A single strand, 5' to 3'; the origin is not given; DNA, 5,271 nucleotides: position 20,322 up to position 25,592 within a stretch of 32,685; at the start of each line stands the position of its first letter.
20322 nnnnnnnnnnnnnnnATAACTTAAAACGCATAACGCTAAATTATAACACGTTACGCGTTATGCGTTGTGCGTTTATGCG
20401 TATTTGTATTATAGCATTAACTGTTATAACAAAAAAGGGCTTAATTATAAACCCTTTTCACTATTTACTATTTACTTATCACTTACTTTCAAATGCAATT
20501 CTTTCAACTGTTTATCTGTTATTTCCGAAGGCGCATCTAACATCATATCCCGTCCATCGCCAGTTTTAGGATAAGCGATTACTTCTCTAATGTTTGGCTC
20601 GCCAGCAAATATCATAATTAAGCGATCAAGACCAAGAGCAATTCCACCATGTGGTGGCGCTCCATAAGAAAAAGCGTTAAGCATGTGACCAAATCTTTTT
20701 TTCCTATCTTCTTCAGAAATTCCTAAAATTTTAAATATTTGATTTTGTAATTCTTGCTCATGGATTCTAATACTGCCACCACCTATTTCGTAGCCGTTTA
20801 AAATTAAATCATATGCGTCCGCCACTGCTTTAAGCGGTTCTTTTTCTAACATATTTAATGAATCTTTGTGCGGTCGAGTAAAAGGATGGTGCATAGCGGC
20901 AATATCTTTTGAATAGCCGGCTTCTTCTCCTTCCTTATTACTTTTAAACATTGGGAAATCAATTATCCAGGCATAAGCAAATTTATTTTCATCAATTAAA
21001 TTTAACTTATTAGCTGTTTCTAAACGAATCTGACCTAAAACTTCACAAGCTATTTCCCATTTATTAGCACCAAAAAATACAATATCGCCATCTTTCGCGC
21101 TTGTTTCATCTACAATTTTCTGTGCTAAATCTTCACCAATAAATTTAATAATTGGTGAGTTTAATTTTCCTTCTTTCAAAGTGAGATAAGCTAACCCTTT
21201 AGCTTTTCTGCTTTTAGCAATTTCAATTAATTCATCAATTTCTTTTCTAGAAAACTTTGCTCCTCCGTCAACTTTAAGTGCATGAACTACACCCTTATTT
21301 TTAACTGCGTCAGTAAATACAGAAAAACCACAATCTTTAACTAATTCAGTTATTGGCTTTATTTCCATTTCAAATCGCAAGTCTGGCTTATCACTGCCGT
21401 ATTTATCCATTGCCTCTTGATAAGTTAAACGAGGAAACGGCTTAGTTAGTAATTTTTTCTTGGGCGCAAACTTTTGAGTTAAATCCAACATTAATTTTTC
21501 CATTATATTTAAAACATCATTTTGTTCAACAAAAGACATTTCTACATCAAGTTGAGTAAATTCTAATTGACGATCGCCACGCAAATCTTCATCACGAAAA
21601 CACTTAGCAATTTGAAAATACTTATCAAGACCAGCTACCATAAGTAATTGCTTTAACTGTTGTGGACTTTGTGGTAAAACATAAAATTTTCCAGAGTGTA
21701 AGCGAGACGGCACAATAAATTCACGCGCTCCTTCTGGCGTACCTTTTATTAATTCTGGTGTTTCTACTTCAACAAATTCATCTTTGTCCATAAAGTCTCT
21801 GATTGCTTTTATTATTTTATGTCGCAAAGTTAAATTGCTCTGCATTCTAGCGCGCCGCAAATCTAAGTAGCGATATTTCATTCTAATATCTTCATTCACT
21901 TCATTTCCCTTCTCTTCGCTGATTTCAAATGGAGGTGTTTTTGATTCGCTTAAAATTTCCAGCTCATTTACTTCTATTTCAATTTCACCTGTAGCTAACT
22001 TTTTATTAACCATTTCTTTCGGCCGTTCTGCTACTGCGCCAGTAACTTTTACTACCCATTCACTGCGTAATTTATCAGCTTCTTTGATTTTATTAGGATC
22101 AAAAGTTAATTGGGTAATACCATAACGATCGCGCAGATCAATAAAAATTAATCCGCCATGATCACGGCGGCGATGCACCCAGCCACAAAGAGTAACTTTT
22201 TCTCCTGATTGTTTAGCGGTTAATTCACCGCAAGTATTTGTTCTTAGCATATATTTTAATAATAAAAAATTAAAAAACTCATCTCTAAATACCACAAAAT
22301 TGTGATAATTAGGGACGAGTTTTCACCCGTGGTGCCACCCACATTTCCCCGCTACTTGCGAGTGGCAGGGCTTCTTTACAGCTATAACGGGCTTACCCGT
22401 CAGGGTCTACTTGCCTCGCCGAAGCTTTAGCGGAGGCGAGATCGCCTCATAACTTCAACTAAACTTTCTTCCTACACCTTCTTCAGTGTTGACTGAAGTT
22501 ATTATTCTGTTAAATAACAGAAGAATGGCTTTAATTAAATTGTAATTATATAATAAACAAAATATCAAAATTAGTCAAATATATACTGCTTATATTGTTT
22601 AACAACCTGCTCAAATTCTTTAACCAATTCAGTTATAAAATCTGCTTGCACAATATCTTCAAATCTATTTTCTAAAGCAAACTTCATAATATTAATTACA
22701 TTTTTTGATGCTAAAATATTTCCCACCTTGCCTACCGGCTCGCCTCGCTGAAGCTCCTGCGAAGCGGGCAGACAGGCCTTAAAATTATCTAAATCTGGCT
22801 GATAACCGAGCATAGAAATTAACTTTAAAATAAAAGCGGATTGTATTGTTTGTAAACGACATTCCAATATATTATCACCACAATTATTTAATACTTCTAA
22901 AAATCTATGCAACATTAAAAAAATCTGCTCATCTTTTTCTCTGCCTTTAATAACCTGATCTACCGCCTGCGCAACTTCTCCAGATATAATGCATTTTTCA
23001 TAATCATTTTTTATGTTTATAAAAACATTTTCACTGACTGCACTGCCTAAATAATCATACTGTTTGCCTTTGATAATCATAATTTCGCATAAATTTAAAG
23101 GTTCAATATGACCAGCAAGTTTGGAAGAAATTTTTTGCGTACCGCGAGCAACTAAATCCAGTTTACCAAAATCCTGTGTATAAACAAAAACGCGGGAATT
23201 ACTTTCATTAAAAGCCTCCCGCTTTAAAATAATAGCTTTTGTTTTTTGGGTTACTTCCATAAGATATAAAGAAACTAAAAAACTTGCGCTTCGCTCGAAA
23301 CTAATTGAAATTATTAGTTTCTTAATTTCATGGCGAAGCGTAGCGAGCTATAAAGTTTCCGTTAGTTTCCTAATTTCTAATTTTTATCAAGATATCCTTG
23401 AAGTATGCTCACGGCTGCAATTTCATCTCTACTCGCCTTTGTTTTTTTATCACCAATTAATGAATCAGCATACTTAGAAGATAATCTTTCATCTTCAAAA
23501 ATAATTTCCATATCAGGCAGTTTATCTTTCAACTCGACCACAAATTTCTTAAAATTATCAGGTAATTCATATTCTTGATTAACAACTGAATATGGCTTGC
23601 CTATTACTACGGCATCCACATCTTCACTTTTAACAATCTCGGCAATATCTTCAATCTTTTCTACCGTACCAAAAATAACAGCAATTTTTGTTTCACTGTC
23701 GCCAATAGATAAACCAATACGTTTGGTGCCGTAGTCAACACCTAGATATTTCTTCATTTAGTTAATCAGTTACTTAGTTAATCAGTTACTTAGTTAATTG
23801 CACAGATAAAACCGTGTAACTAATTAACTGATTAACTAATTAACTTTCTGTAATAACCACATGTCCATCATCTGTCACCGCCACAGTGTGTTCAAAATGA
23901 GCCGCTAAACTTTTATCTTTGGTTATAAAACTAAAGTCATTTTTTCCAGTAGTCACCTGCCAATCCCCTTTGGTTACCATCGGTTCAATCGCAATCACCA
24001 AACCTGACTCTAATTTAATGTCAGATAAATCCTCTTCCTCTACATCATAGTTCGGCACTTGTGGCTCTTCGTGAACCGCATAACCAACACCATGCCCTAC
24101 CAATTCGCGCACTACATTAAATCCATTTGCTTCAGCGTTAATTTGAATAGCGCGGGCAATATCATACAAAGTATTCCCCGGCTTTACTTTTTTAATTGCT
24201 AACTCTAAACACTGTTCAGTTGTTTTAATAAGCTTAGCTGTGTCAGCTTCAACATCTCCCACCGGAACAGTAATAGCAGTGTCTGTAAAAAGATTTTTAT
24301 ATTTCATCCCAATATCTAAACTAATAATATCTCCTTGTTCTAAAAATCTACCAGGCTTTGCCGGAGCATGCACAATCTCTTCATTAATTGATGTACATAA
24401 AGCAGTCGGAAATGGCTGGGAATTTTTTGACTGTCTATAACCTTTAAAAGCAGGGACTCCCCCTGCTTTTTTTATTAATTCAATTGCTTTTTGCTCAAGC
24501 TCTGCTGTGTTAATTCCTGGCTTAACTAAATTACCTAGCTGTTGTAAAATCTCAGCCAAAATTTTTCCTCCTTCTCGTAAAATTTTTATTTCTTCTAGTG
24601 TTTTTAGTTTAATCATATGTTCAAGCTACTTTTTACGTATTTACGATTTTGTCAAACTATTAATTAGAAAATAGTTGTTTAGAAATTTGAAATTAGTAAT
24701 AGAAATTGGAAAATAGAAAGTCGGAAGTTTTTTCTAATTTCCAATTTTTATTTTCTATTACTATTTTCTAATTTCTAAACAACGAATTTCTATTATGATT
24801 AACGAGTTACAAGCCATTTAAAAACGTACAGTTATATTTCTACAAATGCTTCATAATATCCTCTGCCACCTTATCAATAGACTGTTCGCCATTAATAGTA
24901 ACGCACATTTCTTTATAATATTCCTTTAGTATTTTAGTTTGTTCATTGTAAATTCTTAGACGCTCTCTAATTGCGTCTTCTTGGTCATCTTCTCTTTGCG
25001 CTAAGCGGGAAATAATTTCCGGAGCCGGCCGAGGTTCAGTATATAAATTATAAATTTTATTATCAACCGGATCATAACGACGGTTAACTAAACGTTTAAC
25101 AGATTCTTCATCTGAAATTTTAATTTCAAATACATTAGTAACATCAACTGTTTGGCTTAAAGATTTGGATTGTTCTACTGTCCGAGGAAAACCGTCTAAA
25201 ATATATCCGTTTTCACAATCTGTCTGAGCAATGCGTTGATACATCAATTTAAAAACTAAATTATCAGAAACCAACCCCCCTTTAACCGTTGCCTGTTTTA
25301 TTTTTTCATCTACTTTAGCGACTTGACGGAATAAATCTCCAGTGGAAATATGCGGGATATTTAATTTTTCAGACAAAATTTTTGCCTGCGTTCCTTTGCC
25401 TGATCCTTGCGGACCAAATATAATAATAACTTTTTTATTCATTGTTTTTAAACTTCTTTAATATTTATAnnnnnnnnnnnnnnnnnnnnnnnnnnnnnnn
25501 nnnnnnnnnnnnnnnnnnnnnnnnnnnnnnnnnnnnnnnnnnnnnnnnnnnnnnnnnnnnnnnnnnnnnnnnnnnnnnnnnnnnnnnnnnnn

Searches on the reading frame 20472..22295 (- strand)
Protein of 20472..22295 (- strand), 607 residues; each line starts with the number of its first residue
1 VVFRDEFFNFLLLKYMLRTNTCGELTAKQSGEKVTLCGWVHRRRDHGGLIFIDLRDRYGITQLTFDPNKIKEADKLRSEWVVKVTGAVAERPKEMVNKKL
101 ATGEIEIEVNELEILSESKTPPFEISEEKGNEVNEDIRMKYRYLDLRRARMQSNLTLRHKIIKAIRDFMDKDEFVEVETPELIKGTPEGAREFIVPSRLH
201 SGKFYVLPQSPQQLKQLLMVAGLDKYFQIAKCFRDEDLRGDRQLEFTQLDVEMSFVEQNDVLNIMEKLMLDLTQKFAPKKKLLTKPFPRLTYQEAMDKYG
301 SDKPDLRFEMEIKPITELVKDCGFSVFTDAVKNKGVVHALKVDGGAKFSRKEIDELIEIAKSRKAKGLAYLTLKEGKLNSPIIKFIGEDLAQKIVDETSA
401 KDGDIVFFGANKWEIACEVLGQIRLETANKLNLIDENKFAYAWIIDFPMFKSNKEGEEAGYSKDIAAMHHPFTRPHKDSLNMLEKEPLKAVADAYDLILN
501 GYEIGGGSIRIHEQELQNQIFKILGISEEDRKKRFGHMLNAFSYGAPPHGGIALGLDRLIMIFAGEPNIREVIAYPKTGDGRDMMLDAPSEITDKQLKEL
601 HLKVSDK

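Call 13: search_protein_families(library=pfam, proteins=[window:20472-22295:-], max_evalue=0.1)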
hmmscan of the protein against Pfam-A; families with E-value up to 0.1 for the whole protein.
window:20472-22295:- (607 aa): 6 families
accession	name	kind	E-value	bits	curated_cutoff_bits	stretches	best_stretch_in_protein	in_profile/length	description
PF00152.25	tRNA-synt_2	-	6.6e-124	413.4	25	1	134-578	1-307/308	tRNA synthetases class II (D, K and N)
PF02938.19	GAD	-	9.9e-28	96.7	23.4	1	327-420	1-95/95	GAD domain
PF01336.31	tRNA_anti-codon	-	2.4e-20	72.7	27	1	34-115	1-75/75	OB-fold nucleic acid binding domain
PF01409.25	tRNA-synt_2d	-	0.0025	17.8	19.8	0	221-280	100-157/246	tRNA synthetases class II core domain (F)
PF00587.30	tRNA-synt_2b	-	0.072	13.6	29.3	0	225-274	38-92/179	tRNA synthetase class II core domain (G, H, P, S and T)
PF14544.11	DUF4443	-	0.084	13.3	27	0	365-414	32-85/100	Domain of unknown function (DUF4443)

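Call 14: find_related_loci(query=window:20472-22295:-, collection=genome_contigs, flank=10000)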
Query window:20472-22295:- (607 aa) in genome_contigs; peptide patterns used: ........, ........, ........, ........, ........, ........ (x = any residue, [..] = any of these).
599 stretches matched a pattern (row limit reached: there are more); 547 encode a relative of the query (tblastn E <= 1e-3); the best 80 are kept; 80 distinct loci.
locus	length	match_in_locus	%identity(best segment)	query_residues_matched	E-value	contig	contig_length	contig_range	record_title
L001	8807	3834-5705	90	4-607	0e+0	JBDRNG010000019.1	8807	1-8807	MAG: Candidatus Falkowbacteria bacterium isolate MEGAHIT-group-1.879 k141_4686444, whole genome shotgun sequence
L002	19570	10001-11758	60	14-605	0e+0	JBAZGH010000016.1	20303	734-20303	MAG: Patescibacteria group bacterium isolate SO_2017_LW3_40 NODE_6981_length_20303_cov_1.398097_LW162_2017, whole genome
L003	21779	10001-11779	58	16-604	0e+0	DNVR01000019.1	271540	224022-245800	MAG TPA_asm: Candidatus Moraniibacteriota bacterium isolate UBA12142 contig_381, whole genome shotgun sequence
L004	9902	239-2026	57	8-604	0e+0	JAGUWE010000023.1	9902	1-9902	MAG: Patescibacteria group bacterium isolate DeMMO5_21 c_000000001506, whole genome shotgun sequence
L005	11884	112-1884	57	15-607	0e+0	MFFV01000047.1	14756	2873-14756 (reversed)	MAG: Candidatus Falkowbacteria bacterium RIFCSPLOWO2_02_FULL_45_15 rifcsplowo2_02_scaffold_7776, whole genome shotgun se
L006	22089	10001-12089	56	16-607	0e+0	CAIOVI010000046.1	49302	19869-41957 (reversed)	uncultured bacterium isolate MJ110830A_bin-153 genome assembly, contig: bin-153:46/63, whole genome shotgun sequence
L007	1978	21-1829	56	1-603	0e+0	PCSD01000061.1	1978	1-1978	MAG: Candidatus Falkowbacteria bacterium CG23_combo_of_CG06-09_8_20_14_all_49_15 CG23_scaffold_65578_c, whole genome sho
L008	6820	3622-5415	52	4-604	0e+0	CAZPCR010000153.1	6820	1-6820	MAG TPA_asm: uncultured Anaerolineaceae bacterium isolate binchicken_co50_402 genome assembly, contig: NODE_15490_length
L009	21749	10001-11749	53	18-606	0e+0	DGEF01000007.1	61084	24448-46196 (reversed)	MAG TPA_asm: Peptococcaceae bacterium UBA3933 UBA3933_contig_3199, whole genome shotgun sequence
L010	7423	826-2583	51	14-604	0e+0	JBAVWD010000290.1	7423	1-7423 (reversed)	MAG: Anaerolineae bacterium isolate MFD01591_ilm_asm_bin2 k127_33361, whole genome shotgun sequence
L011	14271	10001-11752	53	16-604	0e+0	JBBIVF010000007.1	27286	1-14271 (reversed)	MAG: Candidatus Woesearchaeota archaeon isolate FAS170219_bin_70 NODE_2008_length_27286_cov_5.325254, whole genome shotg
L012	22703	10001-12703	52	16-606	0e+0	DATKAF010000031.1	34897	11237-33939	MAG TPA_asm: Anaerolineales bacterium isolate SMAG_U15198 k141_2842173, whole genome shotgun sequence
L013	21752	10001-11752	51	16-604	0e+0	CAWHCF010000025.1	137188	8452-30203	MAG: uncultured Acidobacteriota bacterium isolate MFD00962.bin.2.24 genome assembly, contig: contig_47599, whole genome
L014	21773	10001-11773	51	9-605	0e+0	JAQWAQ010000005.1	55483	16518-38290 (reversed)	MAG: Negativicutes bacterium isolate STF2_20 NODE_1102_length_55483_cov_3.137510_Sandtown_F2, whole genome shotgun seque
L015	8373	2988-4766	52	3-604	0e+0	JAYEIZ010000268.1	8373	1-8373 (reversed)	MAG: Nanoarchaeota archaeon isolate MAG177 MAG177_268, whole genome shotgun sequence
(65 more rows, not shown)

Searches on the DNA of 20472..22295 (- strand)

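Call 51: search_rna_families(sources=[L002, L093, L107, L091, L001, L005, L101, L094], threshold=gathering)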
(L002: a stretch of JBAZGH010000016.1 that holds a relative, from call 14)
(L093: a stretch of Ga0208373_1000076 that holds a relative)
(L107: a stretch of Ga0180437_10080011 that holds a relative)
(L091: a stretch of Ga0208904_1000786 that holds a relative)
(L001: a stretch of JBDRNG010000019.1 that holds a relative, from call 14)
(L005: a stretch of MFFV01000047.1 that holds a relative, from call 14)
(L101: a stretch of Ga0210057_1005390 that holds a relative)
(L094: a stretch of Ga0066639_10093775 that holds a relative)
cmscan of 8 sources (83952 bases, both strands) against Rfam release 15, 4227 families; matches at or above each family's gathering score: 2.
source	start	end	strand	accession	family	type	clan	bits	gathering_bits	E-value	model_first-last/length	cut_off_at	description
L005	9953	10036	+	RF00005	tRNA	Gene; tRNA;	CL00001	61.6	29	8.3e-11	1-71/71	no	tRNA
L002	3716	3786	+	RF00005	tRNA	Gene; tRNA;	CL00001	58.9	29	4.7e-10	1-71/71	no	tRNA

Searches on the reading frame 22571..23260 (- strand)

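Call 62: search_protein_families(library=pfam, proteins=[window:22571-23260:-], max_evalue=0.001)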
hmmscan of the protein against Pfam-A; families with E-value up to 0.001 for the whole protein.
window:22571-23260:- (229 aa): 2 families
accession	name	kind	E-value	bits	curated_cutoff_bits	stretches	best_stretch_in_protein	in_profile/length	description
PF11967.14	RecO_N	-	4.1e-13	49.6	27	1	4-74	3-74/80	Recombination protein O N terminal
PF02565.21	RecO_C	-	8.3e-07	29.3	22.1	1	86-223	3-144/157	Recombination protein O C terminal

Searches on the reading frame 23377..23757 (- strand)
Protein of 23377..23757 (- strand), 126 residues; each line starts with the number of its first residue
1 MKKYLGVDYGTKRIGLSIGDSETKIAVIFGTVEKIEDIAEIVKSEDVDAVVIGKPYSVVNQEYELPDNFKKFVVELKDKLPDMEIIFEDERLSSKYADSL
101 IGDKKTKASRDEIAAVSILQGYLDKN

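Call 62: search_protein_families(library=pfam, proteins=[window:23377-23757:-], max_evalue=0.001)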
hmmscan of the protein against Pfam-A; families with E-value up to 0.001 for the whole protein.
window:23377-23757:- (126 aa): 1 family
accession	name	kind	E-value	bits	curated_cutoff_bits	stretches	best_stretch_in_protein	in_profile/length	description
PF03652.20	RuvX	-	7.4e-27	94.8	29.2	1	3-125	2-134/134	Holliday junction resolvase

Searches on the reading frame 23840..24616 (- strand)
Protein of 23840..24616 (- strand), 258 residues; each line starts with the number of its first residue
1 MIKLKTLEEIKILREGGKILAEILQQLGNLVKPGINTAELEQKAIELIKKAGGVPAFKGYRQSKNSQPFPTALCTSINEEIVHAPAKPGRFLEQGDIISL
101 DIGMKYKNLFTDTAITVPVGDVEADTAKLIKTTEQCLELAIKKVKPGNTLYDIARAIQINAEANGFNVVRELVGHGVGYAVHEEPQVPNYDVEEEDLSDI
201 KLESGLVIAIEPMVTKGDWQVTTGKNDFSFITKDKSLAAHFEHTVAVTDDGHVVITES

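Call 63: search_protein_families(library=pfam, proteins=[window:23840-24616:-], max_evalue=0.001)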
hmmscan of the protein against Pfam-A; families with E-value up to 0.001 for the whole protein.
window:23840-24616:- (258 aa): 1 family
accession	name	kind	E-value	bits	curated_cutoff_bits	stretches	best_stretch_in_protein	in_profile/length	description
PF00557.29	Peptidase_M24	-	1.2e-43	149.7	23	1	12-249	2-208/208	Metallopeptidase family M24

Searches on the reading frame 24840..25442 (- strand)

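Call 63: search_protein_families(library=pfam, proteins=[window:24840-25442:-], max_evalue=0.001)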
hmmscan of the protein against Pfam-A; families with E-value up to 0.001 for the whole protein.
window:24840-25442:- (200 aa): 6 families
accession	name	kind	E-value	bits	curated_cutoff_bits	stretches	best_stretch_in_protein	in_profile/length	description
PF00406.28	ADK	-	9.4e-39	133.4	26.8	1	8-179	1-149/151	Adenylate kinase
PF13207.12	AAA_17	-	4.1e-24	85.9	27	1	9-122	1-123/136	AAA domain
PF02224.24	Cytidylate_kin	-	2.1e-07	31.3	26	1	6-45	1-40/211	Cytidylate kinase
PF13238.12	AAA_18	-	4.8e-07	30.7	29.4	1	6-129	1-119/128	AAA domain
PF13671.12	AAA_33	-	7.1e-06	26.8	27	1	5-122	1-119/143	AAA domain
PF13189.12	Cytidylate_kin2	-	0.00025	21.7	28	0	5-60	1-52/176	Cytidylate kinase-like family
